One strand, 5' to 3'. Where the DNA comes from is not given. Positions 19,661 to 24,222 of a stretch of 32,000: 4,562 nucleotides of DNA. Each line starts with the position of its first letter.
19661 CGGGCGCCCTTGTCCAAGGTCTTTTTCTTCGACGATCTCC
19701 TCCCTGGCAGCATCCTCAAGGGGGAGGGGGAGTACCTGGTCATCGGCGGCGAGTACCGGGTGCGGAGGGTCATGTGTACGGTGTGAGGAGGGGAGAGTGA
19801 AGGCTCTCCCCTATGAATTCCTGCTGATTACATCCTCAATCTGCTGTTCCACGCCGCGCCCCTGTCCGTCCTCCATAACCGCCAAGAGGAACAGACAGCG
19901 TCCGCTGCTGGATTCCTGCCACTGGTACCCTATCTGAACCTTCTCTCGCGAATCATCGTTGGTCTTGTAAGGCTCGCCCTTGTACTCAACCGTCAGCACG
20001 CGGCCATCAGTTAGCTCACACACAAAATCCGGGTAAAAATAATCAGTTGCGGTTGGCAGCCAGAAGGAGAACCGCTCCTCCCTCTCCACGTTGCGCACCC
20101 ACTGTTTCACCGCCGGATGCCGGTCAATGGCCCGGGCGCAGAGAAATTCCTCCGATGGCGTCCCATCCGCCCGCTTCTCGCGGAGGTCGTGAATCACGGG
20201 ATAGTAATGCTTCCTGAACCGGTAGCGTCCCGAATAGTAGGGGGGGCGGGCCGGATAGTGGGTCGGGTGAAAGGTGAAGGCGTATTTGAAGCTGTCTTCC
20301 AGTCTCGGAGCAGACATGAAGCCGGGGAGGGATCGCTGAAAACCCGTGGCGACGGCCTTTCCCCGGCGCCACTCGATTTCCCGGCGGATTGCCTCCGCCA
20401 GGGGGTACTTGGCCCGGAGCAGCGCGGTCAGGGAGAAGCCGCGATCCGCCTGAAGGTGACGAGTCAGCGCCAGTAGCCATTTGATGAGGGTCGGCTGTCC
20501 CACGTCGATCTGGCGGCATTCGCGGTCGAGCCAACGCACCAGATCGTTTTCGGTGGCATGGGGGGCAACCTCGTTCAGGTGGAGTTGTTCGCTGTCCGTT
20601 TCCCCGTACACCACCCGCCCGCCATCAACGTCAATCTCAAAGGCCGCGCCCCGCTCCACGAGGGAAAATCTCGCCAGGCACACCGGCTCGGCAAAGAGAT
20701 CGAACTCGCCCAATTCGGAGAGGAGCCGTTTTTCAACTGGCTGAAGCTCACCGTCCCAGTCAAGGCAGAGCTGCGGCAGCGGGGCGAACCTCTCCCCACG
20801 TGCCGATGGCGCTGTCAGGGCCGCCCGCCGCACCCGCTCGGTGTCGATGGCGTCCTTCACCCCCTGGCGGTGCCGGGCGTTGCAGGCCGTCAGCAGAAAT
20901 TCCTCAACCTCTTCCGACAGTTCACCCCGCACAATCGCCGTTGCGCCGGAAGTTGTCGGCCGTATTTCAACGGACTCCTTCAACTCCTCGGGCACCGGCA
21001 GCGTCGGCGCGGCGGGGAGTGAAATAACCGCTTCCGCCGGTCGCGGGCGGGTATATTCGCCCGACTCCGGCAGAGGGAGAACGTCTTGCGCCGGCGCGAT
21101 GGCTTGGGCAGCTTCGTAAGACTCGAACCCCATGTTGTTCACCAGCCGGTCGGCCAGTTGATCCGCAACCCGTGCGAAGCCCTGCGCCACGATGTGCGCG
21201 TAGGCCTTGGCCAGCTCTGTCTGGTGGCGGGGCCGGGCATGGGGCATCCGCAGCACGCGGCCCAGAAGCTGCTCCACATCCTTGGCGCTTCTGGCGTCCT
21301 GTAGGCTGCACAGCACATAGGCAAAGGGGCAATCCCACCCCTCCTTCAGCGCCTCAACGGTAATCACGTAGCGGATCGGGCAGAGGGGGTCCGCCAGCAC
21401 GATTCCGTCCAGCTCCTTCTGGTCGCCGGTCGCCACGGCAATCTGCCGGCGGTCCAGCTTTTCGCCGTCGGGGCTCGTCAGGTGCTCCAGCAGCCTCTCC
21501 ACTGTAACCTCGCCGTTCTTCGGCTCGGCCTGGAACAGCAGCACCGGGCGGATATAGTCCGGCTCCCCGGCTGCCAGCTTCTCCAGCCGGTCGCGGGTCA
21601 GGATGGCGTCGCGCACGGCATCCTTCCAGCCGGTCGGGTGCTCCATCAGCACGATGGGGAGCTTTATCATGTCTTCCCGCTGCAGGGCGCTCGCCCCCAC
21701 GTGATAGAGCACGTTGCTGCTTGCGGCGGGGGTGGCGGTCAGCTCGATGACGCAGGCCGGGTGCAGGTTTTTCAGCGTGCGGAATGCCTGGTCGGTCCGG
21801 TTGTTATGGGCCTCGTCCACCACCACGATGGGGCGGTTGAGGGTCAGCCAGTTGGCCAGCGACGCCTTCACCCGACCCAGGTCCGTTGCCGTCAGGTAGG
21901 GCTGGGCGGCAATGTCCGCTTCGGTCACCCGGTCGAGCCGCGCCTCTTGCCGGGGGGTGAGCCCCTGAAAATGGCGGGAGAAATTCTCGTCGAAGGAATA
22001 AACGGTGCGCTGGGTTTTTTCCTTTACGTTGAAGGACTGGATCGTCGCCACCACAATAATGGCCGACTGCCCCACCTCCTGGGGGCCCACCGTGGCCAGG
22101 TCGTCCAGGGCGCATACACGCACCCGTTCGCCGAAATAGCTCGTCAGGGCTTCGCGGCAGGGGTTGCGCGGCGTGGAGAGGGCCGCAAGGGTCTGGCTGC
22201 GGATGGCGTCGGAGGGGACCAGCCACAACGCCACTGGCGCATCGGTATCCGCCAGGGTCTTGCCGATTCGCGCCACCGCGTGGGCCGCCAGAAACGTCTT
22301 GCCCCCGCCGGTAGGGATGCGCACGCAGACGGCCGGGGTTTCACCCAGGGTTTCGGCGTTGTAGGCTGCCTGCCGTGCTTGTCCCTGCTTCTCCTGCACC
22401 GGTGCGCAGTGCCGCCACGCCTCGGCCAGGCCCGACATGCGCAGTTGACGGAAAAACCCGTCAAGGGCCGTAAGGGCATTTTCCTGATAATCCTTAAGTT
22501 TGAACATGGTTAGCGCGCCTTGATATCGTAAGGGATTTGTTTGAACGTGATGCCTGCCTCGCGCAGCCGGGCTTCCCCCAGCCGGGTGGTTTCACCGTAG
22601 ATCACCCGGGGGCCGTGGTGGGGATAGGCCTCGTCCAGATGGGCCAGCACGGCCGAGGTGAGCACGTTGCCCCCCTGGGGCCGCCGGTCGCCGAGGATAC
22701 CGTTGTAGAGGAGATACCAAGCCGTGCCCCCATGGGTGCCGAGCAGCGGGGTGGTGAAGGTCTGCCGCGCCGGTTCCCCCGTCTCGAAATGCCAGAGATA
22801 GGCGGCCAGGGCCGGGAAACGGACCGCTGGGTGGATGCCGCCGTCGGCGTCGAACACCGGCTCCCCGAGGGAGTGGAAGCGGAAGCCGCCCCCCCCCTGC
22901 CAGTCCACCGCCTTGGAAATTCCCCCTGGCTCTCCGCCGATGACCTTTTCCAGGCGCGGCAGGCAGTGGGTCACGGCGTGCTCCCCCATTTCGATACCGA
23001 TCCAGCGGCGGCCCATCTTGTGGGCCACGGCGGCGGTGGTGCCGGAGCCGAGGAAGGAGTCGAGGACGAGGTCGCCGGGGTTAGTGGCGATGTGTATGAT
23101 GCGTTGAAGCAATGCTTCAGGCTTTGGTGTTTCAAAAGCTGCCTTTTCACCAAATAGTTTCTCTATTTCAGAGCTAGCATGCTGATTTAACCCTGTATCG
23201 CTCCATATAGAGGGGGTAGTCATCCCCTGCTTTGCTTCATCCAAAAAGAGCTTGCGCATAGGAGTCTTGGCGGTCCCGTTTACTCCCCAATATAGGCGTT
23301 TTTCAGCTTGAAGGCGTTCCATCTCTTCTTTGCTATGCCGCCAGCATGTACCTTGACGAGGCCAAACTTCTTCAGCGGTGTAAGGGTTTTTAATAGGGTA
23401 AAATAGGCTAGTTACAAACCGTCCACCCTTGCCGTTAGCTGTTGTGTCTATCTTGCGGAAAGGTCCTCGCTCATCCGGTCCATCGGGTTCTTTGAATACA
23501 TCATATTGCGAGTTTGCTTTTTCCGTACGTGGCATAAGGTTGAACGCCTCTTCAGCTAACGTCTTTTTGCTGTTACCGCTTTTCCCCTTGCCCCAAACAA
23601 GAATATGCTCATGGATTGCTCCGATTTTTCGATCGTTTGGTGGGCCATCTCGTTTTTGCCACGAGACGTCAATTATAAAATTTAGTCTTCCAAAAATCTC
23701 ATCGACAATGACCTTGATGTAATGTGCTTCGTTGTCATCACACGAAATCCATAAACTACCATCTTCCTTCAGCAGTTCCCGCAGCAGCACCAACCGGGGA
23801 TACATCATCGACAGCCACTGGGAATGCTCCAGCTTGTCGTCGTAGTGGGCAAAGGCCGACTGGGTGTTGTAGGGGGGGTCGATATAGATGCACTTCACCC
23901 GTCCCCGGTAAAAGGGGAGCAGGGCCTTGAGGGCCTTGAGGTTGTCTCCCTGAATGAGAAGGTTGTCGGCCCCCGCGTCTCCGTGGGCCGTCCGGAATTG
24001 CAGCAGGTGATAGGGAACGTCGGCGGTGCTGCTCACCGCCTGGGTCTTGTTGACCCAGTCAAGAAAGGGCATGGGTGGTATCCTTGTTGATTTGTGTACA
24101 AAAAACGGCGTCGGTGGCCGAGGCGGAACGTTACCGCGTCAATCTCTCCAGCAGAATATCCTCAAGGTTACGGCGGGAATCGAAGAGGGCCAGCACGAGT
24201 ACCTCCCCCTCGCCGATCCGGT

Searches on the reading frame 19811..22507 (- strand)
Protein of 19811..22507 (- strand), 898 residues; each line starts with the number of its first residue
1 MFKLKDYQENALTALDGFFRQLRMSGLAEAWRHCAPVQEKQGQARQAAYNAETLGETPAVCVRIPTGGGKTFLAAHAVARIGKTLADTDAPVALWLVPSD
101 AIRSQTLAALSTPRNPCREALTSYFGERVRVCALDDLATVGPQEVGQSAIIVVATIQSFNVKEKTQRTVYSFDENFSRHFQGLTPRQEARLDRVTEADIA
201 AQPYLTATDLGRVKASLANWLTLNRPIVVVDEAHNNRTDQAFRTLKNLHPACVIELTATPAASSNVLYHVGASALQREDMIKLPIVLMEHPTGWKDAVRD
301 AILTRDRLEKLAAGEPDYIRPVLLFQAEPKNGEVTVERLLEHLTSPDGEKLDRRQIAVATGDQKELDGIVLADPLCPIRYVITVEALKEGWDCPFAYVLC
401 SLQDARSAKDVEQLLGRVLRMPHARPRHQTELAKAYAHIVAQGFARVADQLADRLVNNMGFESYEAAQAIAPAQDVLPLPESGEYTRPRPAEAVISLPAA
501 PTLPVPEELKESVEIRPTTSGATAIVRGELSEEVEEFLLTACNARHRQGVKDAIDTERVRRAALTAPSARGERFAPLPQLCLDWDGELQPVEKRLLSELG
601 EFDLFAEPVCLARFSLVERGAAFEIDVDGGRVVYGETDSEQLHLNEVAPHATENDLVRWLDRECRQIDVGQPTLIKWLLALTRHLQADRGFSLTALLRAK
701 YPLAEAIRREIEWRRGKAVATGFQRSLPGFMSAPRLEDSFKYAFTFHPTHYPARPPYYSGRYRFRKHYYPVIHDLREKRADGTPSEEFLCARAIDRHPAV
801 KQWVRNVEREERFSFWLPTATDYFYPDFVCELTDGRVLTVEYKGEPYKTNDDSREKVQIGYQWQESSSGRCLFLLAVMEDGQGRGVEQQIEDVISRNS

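Call 61: search_protein_families(library=pfam, proteins=[window:19811-22507:-], max_evalue=0.001)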
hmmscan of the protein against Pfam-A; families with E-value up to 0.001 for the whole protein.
window:19811-22507:- (898 aa): 2 families
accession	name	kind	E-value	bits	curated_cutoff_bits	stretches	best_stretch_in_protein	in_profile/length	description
PF04851.21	ResIII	-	5.1e-14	52.9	22.5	1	2-261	2-163/164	Type III restriction enzyme, res subunit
PF00270.35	DEAD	-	1.7e-06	28.3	26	0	50-117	8-72/167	DEAD/DEAH box helicase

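Call 62: search_protein_families(library=padloc, proteins=[window:19811-22507:-], max_evalue=0.001)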
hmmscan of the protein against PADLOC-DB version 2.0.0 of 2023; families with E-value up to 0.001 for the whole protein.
window:19811-22507:- (898 aa): 5 families
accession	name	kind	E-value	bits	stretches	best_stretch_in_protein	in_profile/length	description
PDLC03650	REase_III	-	0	2170.3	1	1-898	1-898/898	Type III restriction enzyme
PDLC03653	REase_III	-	6.5e-56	188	1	57-443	87-491/883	Type III restriction enzyme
PDLC03647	REase_III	-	1.1e-10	38.4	1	377-423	506-552/989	Type III restriction enzyme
PDLC03648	REase_III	-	2.1e-09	34.1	1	380-449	313-381/871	Type III restriction enzyme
PDLC03649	REase_III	-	8.5e-07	25.2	0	377-427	494-544/973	Type III restriction enzyme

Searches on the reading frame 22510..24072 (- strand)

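Call 61: search_protein_families(library=pfam, proteins=[window:22510-24072:-], max_evalue=0.001)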
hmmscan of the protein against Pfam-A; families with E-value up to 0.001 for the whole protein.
window:22510-24072:- (520 aa): 1 family
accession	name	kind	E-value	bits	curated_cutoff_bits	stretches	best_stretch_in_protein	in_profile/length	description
PF01555.25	N6_N4_Mtase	-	2.8e-53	181.5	26.7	1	59-368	1-217/221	DNA methylase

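Call 62: search_protein_families(library=padloc, proteins=[window:22510-24072:-], max_evalue=0.001)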
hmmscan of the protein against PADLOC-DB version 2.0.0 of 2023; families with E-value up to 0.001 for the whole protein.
window:22510-24072:- (520 aa): 63 families (the best 25 are shown)
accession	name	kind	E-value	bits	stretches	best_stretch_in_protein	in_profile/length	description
PDLC03644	MTase_III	-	7.2e-236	782.1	1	1-520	1-542/542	Type III methyltransferase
PDLC03636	MTase_III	-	9.1e-115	382.6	1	32-410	42-442/575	Type III methyltransferase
PDLC03635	MTase_III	-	4.4e-78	261.7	1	30-402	212-600/708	Type III methyltransferase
PDLC03634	MTase_III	-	9.6e-77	257.3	2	83-348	170-424/621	Type III methyltransferase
PDLC03638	MTase_III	-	1.5e-71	239.8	1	36-392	380-702/816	Type III methyltransferase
PDLC03640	MTase_III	-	5.4e-66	221.3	2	77-383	106-452/654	Type III methyltransferase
PDLC03641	MTase_III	-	1.4e-64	216.8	2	80-349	178-427/657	Type III methyltransferase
PDLC03637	MTase_III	-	4.8e-52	175.3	1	35-349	120-434/513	Type III methyltransferase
PDLC03354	MTase_II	-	1.5e-47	160.6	1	37-376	56-384/425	Type II methyltransferase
PDLC03633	MTase_III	-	8.9e-36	121.7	3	307-375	286-354/616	Type III methyltransferase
PDLC03300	MTase_II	-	9e-36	121.5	2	73-162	75-162/302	Type II methyltransferase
PDLC03642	MTase_III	-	1.5e-32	110.9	1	33-350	79-379/528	Type III methyltransferase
PDLC03339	MTase_II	-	2e-31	107.2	2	277-381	182-278/399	Type II methyltransferase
PDLC03371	MTase_II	-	2.2e-31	107.3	2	292-376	173-254/260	Type II methyltransferase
PDLC03639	MTase_III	-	7.4e-30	101.8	2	30-234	81-275/639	Type III methyltransferase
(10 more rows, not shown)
